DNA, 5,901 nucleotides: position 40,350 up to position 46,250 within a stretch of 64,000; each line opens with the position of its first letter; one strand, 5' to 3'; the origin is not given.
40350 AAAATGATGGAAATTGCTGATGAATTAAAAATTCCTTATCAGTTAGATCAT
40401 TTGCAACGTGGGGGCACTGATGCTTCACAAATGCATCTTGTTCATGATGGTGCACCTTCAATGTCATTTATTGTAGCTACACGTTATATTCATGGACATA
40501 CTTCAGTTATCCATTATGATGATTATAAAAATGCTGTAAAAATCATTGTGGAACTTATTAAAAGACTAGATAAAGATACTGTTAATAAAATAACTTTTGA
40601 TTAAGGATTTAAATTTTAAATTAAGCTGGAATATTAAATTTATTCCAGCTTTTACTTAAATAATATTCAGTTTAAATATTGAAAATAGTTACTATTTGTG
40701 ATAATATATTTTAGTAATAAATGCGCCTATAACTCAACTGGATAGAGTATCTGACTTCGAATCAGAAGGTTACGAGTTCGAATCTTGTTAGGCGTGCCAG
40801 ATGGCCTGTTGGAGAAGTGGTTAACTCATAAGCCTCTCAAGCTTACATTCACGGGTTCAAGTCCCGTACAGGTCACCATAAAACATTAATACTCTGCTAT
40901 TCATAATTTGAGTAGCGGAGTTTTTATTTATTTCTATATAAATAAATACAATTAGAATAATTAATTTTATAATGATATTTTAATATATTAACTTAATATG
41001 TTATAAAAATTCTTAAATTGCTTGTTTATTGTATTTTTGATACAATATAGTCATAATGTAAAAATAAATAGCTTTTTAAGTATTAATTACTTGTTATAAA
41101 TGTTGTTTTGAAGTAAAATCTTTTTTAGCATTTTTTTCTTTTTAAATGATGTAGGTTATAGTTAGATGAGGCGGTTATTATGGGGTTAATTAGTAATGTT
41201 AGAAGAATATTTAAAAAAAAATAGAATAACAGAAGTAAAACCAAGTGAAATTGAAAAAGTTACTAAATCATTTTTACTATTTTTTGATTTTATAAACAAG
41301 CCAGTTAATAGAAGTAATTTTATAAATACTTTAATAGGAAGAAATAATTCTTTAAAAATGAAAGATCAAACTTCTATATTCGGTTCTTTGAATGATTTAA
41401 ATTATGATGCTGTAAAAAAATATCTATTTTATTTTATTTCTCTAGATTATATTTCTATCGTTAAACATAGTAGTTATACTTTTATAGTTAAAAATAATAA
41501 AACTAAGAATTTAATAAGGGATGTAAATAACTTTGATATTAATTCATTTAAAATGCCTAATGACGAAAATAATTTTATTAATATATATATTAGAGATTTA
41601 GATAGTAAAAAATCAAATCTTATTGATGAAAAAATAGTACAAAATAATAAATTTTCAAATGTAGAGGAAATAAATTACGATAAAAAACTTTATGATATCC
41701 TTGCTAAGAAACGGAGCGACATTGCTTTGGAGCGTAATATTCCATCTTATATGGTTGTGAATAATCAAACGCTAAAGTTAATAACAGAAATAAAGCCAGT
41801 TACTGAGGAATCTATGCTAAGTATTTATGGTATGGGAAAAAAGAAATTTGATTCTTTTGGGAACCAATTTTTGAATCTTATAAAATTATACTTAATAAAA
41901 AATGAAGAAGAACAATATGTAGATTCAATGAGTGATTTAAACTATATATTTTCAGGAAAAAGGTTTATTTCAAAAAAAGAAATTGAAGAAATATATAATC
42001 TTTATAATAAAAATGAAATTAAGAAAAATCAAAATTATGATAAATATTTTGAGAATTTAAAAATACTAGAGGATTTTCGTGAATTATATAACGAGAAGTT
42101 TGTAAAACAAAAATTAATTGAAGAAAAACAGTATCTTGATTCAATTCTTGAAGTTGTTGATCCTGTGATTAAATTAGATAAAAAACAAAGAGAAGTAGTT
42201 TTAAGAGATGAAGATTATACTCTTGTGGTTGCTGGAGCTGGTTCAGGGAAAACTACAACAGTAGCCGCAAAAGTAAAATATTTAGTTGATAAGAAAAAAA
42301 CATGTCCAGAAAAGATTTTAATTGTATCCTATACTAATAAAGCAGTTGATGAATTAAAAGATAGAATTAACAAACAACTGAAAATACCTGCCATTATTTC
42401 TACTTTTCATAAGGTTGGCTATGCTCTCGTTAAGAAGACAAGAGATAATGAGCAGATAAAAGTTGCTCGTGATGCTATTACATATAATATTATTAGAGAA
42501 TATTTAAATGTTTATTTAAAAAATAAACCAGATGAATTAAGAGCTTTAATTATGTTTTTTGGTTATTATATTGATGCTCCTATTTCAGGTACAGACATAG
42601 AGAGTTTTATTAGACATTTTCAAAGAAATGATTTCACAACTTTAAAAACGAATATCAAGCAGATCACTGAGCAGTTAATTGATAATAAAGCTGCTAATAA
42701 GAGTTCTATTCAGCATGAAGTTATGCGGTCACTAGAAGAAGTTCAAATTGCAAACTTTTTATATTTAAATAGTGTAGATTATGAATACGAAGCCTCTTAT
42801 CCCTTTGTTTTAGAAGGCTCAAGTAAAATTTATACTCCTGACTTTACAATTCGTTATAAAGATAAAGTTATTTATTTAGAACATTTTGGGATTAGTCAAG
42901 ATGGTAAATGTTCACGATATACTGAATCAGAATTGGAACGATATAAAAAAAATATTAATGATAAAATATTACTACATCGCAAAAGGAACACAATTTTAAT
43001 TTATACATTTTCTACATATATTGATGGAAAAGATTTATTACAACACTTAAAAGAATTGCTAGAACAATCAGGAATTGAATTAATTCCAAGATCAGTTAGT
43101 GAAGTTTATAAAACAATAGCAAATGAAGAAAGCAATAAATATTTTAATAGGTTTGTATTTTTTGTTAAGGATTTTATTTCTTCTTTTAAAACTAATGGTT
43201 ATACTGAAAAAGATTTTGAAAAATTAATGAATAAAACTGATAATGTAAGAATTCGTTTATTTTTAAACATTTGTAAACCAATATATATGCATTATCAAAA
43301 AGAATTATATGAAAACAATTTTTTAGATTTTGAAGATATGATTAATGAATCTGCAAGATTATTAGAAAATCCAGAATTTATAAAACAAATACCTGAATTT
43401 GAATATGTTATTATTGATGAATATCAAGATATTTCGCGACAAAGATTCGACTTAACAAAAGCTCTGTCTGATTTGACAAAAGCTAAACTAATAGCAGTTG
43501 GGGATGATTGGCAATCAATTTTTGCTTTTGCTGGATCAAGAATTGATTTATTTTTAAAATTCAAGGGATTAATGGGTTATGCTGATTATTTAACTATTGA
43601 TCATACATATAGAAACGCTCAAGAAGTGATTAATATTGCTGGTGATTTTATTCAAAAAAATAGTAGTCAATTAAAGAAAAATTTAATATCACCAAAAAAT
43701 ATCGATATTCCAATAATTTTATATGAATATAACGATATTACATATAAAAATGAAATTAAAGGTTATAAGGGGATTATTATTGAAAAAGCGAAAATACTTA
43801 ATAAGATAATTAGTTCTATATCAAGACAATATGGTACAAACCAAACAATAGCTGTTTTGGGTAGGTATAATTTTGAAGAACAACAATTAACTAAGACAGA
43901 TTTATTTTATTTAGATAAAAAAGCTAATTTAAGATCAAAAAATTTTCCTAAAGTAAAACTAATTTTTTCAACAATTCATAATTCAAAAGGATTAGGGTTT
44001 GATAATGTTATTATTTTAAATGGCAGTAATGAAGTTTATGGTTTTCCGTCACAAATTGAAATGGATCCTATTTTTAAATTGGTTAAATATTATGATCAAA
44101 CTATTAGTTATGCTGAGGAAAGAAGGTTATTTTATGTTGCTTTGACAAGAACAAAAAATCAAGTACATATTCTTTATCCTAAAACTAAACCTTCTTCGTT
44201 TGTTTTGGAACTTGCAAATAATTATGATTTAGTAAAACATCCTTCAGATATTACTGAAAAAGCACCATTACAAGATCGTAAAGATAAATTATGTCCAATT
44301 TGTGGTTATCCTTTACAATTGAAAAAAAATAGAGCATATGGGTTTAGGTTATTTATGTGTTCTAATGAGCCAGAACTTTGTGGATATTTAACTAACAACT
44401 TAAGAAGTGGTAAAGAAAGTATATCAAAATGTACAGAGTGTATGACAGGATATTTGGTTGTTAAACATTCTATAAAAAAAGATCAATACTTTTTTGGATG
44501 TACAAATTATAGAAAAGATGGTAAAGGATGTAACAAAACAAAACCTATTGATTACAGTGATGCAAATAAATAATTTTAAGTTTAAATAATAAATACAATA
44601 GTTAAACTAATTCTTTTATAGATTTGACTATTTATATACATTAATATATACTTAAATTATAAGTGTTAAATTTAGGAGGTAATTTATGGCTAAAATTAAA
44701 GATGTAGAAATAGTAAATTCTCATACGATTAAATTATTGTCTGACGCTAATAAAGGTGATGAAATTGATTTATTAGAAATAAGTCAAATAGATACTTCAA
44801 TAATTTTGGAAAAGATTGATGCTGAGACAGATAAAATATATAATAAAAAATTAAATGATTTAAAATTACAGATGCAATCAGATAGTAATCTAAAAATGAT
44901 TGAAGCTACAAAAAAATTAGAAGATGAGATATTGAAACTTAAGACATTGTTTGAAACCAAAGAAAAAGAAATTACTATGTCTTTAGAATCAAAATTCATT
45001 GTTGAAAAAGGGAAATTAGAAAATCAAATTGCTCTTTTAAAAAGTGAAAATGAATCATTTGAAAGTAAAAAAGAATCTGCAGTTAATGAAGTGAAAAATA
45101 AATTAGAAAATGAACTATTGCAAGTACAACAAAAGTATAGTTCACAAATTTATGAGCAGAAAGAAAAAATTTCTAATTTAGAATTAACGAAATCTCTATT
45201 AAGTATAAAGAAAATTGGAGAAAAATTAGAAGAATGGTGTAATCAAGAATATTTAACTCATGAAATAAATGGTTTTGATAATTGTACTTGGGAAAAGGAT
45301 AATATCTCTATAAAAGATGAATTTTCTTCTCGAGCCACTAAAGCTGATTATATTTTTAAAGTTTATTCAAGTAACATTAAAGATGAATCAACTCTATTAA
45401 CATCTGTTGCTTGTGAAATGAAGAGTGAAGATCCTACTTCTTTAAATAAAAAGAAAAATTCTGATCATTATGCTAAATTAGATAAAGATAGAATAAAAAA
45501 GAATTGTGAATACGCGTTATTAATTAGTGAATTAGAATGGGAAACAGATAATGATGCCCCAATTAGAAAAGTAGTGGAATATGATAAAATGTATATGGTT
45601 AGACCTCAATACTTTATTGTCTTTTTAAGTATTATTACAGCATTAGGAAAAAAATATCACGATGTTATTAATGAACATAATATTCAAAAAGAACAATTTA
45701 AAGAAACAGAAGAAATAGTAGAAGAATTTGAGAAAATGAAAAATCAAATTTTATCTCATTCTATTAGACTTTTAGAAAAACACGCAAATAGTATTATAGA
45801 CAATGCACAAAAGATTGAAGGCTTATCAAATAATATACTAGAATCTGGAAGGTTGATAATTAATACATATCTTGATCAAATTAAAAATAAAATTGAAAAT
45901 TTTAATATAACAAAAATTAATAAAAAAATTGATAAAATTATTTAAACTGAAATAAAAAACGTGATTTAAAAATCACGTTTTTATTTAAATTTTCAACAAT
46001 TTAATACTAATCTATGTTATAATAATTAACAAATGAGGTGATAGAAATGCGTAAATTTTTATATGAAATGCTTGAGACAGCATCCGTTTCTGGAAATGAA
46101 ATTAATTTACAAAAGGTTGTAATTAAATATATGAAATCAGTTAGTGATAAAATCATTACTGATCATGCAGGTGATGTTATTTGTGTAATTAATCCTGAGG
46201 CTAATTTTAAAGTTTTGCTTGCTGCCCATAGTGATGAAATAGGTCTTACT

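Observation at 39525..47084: Module lies between two M42 aminopeptidase paralogs, next to a tRNA pair: likely insertion hotspot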

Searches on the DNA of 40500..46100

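Call 50: search_rna_families(source=window, start=40500, end=46100, threshold=evalue, max_evalue=1)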
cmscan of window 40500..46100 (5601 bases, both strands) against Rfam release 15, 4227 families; matches with E-value up to 1: 3.
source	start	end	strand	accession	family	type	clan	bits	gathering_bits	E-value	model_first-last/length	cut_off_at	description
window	40723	40796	+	RF00005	tRNA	Gene; tRNA;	CL00001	66.5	29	2.6e-13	1-71/71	no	tRNA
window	40803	40875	+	RF00005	tRNA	Gene; tRNA;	CL00001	62.7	29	2.8e-12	1-71/71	no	tRNA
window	40803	40876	-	RF04354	Plastid-ycf2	Cis-reg;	-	24.2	65.7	0.12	1-75/75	no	Plastid-ycf2 5UTR RNA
